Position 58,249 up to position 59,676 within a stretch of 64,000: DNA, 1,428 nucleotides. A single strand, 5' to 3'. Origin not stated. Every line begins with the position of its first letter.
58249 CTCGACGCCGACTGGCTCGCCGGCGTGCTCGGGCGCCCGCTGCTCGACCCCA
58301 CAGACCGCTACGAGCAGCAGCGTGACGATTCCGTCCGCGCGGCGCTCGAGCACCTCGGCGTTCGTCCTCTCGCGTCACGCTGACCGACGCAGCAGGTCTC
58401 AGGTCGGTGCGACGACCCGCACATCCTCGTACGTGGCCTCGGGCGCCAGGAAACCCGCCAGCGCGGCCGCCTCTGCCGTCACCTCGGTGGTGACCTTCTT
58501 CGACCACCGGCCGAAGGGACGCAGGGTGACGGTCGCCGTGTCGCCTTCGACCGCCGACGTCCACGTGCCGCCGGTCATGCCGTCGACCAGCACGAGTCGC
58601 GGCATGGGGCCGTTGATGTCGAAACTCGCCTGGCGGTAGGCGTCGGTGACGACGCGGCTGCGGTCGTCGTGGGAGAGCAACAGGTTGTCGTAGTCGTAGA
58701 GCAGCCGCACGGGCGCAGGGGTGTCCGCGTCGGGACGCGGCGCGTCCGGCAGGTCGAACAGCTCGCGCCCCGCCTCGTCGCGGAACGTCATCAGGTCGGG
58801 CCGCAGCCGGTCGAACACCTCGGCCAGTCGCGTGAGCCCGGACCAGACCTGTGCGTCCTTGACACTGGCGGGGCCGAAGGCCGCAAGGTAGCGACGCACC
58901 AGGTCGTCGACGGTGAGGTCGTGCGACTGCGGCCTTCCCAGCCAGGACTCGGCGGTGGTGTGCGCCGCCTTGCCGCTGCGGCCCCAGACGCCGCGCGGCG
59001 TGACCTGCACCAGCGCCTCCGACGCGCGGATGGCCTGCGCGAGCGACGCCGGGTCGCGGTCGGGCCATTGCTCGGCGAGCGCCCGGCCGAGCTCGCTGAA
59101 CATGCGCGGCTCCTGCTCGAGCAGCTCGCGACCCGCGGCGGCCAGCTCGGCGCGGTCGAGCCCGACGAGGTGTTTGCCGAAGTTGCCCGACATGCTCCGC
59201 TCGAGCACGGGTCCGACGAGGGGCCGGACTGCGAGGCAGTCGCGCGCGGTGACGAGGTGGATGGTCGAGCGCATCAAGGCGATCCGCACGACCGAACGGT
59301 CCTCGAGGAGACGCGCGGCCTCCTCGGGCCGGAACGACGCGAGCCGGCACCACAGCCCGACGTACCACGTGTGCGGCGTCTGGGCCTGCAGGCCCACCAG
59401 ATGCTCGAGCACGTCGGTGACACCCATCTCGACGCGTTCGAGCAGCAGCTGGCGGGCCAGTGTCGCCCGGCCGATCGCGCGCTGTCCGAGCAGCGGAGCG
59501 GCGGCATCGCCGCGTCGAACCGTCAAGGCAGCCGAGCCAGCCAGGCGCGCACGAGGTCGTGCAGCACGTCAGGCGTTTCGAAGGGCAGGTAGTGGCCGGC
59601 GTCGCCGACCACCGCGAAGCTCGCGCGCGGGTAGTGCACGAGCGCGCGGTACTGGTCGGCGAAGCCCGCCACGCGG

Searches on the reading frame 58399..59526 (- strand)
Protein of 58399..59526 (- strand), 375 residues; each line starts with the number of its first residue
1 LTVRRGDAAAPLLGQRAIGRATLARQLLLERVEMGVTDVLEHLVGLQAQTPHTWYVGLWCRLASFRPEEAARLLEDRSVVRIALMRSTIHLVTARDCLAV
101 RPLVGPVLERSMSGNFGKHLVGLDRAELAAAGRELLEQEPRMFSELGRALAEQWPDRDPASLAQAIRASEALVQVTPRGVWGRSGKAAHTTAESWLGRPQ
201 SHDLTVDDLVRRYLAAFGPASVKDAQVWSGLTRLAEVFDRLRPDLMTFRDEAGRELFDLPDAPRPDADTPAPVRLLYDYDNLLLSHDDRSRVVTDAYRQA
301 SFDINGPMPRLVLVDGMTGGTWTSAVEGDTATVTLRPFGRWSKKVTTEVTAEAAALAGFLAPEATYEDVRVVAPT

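Call 4: search_protein_families(library=pfam, proteins=[window:58399-59526:-], max_evalue=0.01)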
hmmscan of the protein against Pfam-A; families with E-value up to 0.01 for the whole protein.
window:58399-59526:- (375 aa): 2 families
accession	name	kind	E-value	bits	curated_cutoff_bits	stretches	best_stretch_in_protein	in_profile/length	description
PF06224.18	AlkZ-like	-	1.4e-89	301.4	25.9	1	40-359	1-329/329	DNA glycosylase AlkZ-like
PF24804.1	DUF7705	-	0.0082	15.4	29.2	0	170-238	378-445/464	Domain of unknown function (DUF7705)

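Call 9: search_solved_structures(query=window:58399-59526:-, max_evalue=0.01, show_alignments=3)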
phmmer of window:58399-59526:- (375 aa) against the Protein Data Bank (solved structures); distinct sequences matched with E-value up to 0.01: 1.
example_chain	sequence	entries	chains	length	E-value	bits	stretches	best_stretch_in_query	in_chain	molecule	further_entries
5uuj_A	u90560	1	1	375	1.1e-09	41.4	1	194-353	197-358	AlkZ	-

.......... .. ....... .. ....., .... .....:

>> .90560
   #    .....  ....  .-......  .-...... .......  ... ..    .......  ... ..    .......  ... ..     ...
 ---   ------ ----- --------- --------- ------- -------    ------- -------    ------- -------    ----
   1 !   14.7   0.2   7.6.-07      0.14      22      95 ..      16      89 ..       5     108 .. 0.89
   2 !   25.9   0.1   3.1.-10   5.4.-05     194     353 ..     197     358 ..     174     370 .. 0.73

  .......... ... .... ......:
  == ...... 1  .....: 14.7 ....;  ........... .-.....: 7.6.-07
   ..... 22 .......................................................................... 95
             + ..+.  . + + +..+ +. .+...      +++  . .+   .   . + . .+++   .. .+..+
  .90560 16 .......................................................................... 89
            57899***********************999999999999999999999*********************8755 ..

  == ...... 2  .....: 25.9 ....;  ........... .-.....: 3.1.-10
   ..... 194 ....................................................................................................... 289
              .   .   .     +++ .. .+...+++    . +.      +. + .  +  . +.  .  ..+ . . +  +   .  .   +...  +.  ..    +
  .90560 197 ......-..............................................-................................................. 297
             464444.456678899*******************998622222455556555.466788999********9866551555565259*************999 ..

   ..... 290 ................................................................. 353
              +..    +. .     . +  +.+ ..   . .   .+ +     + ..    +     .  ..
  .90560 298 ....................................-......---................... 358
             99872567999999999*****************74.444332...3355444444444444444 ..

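Call 14: find_homologous_proteins(query=window:58399-59526:-, max_evalue=0.001)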
Query window:58399-59526:- (375 aa): 7995 proteins with E <= 0.001 among 8000 candidates; the best 120 are listed.
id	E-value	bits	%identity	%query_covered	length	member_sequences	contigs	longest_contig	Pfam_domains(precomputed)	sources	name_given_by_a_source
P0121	8.0e-244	827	100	100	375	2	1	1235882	PF06224.19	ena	-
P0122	4.2e-164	564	71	97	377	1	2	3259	PF06224.19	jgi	-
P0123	1.8e-157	542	69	97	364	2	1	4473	PF06224.19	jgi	jgi:Winged helix DNA-binding domain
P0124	6.7e-154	531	69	96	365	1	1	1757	PF06224.19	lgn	-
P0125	1.6e-153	529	68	99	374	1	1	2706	PF06224.19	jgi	jgi:hypothetical protein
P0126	2.9e-152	525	66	97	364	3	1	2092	PF06224.19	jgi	jgi:Winged helix DNA-binding domain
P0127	1.2e-151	523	66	98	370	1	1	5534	PF06224.19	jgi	jgi:hypothetical protein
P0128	3.1e-151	522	65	97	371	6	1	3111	PF06224.19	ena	-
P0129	5.6e-151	521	67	97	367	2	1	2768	PF06224.19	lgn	-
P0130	1.6e-149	516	64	97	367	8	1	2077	PF06224.19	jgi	-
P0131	1.4e-148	513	65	96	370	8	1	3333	PF06224.19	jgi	-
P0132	3.2e-148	512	66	96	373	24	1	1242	PF06224.19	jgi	-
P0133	4.1e-148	512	65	96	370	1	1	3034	PF06224.19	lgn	-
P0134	1.5e-147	510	68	93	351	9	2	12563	PF06224.19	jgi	jgi:Winged helix DNA-binding domain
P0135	1.6e-146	506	61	99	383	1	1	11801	PF06224.19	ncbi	-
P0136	2.7e-146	506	66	97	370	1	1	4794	PF06224.19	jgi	jgi:hypothetical protein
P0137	5.2e-146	505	65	97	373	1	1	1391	PF06224.19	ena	-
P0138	5.3e-146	505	62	97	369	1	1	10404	PF06224.19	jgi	jgi:hypothetical protein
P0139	9.8e-146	504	64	96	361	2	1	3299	PF06224.19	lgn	-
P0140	9.8e-146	504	65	97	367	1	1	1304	PF06224.19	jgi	jgi:hypothetical protein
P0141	1.4e-145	503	63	99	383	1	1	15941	PF06224.19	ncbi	-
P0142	3.0e-145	502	61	99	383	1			PF06224.19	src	-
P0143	4.6e-145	502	61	98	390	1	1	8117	PF06224.19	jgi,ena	-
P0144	5.3e-145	501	65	98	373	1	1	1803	PF06224.19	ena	-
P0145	5.6e-145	501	61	99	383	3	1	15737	PF06224.19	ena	-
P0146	6.2e-145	501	65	95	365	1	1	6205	PF06224.19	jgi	jgi:hypothetical protein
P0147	7.8e-145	501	64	97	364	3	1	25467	PF06224.19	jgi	jgi:Winged helix DNA-binding domain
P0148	9.4e-145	501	62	98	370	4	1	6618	PF06224.19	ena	-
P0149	9.9e-145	501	65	95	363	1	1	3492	PF06224.19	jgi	jgi:Winged helix DNA-binding domain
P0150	2.3e-144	499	63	96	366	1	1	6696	PF06224.19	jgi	jgi:hypothetical protein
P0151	3.2e-144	499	64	97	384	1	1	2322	PF06224.19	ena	-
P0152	3.3e-144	499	66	95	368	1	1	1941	PF06224.19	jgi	jgi:hypothetical protein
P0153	3.5e-144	499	64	94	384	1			PF06224.19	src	-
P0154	3.9e-144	499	65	97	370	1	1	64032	PF06224.19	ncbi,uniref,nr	ncbi:MAG TPA: winged helix DNA-binding domain-containing protein [Actinophytocola sp.]|uniref:winged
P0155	8.7e-144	497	62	97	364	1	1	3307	PF06224.19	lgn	-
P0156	9.1e-144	497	65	95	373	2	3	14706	PF06224.19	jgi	-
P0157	1.5e-143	497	63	98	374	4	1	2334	PF06224.19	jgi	jgi:hypothetical protein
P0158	1.5e-143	497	63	98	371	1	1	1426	PF06224.19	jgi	jgi:hypothetical protein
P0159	1.7e-143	497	64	97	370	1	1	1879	PF06224.19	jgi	jgi:hypothetical protein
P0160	2.2e-143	496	63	96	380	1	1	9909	PF06224.19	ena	-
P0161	4.9e-143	495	64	97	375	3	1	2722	PF06224.19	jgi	jgi:hypothetical protein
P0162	7.4e-143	494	66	95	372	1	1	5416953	PF06224.19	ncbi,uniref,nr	ncbi:winged helix DNA-binding domain-containing protein [Allostreptomyces psammosilenae]|uniref:Wing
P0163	8.4e-143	494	65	90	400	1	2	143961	PF06224.19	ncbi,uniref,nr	ncbi:winged helix DNA-binding domain-containing protein [Planotetraspora phitsanulokensis]|uniref:Wi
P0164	1.0e-142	494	64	98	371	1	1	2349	PF06224.19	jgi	jgi:Winged helix DNA-binding domain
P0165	1.5e-142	493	63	93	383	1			PF06224.19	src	-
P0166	1.6e-142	493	64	97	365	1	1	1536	PF06224.19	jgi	jgi:winged helix DNA-binding protein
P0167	1.6e-142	493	66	97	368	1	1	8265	PF06224.19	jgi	jgi:hypothetical protein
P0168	2.2e-142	493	63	97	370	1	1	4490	PF06224.19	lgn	-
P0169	3.3e-142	492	64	97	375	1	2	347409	PF06224.19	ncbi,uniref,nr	ncbi:winged helix DNA-binding domain-containing protein [Planotetraspora kaengkrachanensis]|uniref:W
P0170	4.7e-142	492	63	95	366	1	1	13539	PF06224.19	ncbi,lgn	ncbi:MAG: winged helix DNA-binding domain-containing protein [Kibdelosporangium sp.]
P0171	6.3e-142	491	63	96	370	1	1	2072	PF06224.19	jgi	jgi:hypothetical protein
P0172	6.8e-142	491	60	99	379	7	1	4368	PF06224.19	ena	-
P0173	1.2e-141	490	64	90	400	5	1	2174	PF06224.19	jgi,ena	jgi:hypothetical protein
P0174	1.5e-141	490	63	90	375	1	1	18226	PF06224.19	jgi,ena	-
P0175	1.7e-141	490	66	95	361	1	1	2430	PF06224.19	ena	-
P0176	2.5e-141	489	63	93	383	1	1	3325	PF06224.19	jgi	jgi:hypothetical protein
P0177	3.4e-141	489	65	97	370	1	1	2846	PF06224.19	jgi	jgi:hypothetical protein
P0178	3.4e-141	489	63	94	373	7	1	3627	PF06224.19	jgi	-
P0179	3.6e-141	489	65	97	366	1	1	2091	PF06224.19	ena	-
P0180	4.2e-141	489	63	97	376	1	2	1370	PF06224.19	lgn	-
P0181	4.8e-141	488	63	97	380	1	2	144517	PF06224.19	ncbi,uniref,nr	ncbi:winged helix DNA-binding domain-containing protein [Sphaerisporangium corydalis]|uniref:Winged 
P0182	5.8e-141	488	64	99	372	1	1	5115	PF06224.19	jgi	jgi:hypothetical protein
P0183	1.0e-140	487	64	97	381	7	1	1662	PF06224.19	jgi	-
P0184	1.0e-140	487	62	94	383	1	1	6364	PF06224.19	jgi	-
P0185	1.1e-140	487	62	97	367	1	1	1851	PF06224.19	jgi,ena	-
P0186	1.1e-140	487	64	96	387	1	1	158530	PF06224.19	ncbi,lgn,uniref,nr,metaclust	ncbi:winged helix DNA-binding domain-containing protein [Actinokineospora iranica]|uniref:Winged hel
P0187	1.2e-140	487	64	97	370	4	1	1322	PF06224.19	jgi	-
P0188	1.5e-140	487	63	96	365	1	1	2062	PF06224.19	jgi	jgi:hypothetical protein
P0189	1.6e-140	487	62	96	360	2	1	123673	PF06224.19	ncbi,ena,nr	ncbi:MAG TPA: winged helix DNA-binding domain-containing protein [Actinokineospora sp.]|nr:winged he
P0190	2.2e-140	486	64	97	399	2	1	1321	PF06224.19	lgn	-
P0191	2.3e-140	486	60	97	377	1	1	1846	PF06224.19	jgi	jgi:hypothetical protein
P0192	2.6e-140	486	62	96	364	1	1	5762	PF06224.19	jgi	jgi:hypothetical protein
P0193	3.0e-140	486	61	99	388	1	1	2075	PF06224.19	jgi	jgi:hypothetical protein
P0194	3.2e-140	486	60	97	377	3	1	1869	PF06224.19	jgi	jgi:hypothetical protein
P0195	3.3e-140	486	61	93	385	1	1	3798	PF06224.19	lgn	-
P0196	3.8e-140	485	63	97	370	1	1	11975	PF06224.19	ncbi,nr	ncbi:MAG: winged helix DNA-binding domain-containing protein [Chloroflexales bacterium]|nr:winged he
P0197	4.6e-140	485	65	96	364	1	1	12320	PF06224.19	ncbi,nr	ncbi:MAG TPA: winged helix DNA-binding domain-containing protein [Pilimelia sp.]|nr:winged helix DNA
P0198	4.8e-140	485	61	97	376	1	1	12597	PF06224.19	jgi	jgi:hypothetical protein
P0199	5.6e-140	485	63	91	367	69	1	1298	PF06224.19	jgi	-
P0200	6.8e-140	485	63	97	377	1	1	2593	PF06224.19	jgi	jgi:hypothetical protein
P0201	7.5e-140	484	60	99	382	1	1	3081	PF06224.19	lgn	-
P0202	8.7e-140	484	65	97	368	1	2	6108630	PF06224.19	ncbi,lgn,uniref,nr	ncbi:winged helix DNA-binding domain-containing protein [Kitasatospora viridis]|uniref:Winged helix 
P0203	9.3e-140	484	60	97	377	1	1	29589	PF06224.19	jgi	jgi:hypothetical protein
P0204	1.2e-139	484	61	98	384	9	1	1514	PF06224.19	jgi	jgi:hypothetical protein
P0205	1.3e-139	484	61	97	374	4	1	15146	PF06224.19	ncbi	-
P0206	1.3e-139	484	61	96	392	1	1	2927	PF06224.19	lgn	-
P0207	1.3e-139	484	61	93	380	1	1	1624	PF06224.19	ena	-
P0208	1.4e-139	484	61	96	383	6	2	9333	PF06224.19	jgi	jgi:hypothetical protein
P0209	1.6e-139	483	65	91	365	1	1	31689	PF06224.19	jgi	jgi:hypothetical protein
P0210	1.7e-139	483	64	97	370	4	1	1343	PF06224.19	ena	-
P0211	2.4e-139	483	64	98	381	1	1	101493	PF06224.19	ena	-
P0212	2.7e-139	483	63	97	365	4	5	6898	PF06224.19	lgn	-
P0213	3.5e-139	482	62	99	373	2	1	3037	PF06224.19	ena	-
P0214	3.6e-139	482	63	97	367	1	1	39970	PF06224.19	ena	-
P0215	4.3e-139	482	60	99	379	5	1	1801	PF06224.19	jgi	jgi:hypothetical protein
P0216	4.8e-139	482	61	96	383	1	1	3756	PF06224.19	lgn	-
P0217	5.5e-139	482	63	98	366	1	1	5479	PF06224.19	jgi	jgi:winged helix DNA-binding protein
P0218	5.6e-139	482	63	90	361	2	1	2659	PF06224.19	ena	-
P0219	8.1e-139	481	65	87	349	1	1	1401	PF06224.19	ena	-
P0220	8.2e-139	481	64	96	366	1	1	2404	PF06224.19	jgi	jgi:hypothetical protein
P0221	8.3e-139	481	61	94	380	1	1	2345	PF06224.19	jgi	jgi:hypothetical protein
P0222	1.1e-138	481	65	87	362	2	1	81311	PF06224.19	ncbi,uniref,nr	ncbi:hypothetical protein Pth03_66650 [Planotetraspora thailandica]|uniref:Winged helix DNA-binding 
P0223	1.1e-138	481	62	97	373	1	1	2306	PF06224.19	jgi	jgi:hypothetical protein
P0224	1.1e-138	481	60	97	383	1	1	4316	PF06224.19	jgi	jgi:hypothetical protein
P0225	1.3e-138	480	62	97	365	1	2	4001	PF06224.19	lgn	-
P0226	1.4e-138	480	62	97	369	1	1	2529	PF06224.19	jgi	jgi:hypothetical protein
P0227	1.5e-138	480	59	99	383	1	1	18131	PF06224.19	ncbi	-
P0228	1.5e-138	480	63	95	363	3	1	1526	PF06224.19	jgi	jgi:hypothetical protein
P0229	2.1e-138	480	65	95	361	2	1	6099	PF06224.19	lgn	-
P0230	2.3e-138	480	63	96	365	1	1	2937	PF06224.19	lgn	-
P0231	2.5e-138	479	62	97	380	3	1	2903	PF06224.19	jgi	jgi:Winged helix DNA-binding domain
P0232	2.7e-138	479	62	96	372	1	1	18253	PF06224.19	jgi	jgi:hypothetical protein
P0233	3.0e-138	479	63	97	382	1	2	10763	PF06224.19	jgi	jgi:hypothetical protein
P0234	3.6e-138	479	61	98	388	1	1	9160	PF06224.19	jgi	jgi:hypothetical protein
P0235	4.5e-138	479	63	95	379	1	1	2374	PF06224.19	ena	-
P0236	4.7e-138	479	62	97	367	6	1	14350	PF06224.19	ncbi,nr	ncbi:MAG TPA: winged helix DNA-binding domain-containing protein [Micromonosporaceae bacterium]|nr:w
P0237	5.9e-138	478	67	87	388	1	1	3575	PF06224.19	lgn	-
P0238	7.6e-138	478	61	97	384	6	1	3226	PF06224.19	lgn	-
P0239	7.7e-138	478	60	97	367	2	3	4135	PF06224.19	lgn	-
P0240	8.8e-138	478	63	97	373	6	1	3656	PF06224.19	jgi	jgi:hypothetical protein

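Call 15: find_encoding_contigs(protein=P0162, flank=6000, max_places=2)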
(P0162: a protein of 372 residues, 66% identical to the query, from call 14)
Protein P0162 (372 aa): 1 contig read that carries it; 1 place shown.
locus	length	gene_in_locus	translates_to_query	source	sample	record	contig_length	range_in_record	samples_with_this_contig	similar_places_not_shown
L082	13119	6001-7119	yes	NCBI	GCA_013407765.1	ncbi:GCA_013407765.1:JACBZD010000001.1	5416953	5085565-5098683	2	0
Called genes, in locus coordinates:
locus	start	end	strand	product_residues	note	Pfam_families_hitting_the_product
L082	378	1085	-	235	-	-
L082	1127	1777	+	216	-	PF00440:TetR_N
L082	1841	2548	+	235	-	PF00072:Response_reg, PF00486:Trans_reg_C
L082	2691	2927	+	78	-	PF03840:SecG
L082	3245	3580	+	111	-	PF13397:RbpA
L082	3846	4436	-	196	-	PF12844:HTH_19, PF13443:HTH_26, PF13560:HTH_31, PF01381:HTH_3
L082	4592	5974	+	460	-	-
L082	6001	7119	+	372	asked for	PF06224:AlkZ-like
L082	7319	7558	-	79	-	-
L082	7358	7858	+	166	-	PF00583:Acetyltransf_1, PF13508:Acetyltransf_7 (weak)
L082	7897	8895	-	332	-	PF03747:ADP_ribosyl_GH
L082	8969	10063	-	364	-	PF00497:SBP_bac_3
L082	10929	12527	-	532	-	PF00370:FGGY_N, PF02782:FGGY_C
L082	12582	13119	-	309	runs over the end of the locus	PF13560:HTH_31, PF01381:HTH_3 (weak), PF17765:MLTR_LBD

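Call 75: get_annotated_region(hit=H1, flank=4000)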
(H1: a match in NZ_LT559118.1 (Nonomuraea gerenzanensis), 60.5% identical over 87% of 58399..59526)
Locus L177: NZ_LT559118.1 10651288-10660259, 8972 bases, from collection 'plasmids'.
description: Nonomuraea gerenzanensis isolate nono1 plasmid I, complete sequence
organism: Nonomuraea gerenzanensis (NCBI taxid 93944)
taxonomy: Bacteria; Actinomycetota; Actinomycetes; Streptosporangiales; Streptosporangiaceae; Nonomuraea; Nonomuraea gerenzanensis
host: -; source: -; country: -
typing (MOB-suite, as given by PLSDB): non-mobilizable
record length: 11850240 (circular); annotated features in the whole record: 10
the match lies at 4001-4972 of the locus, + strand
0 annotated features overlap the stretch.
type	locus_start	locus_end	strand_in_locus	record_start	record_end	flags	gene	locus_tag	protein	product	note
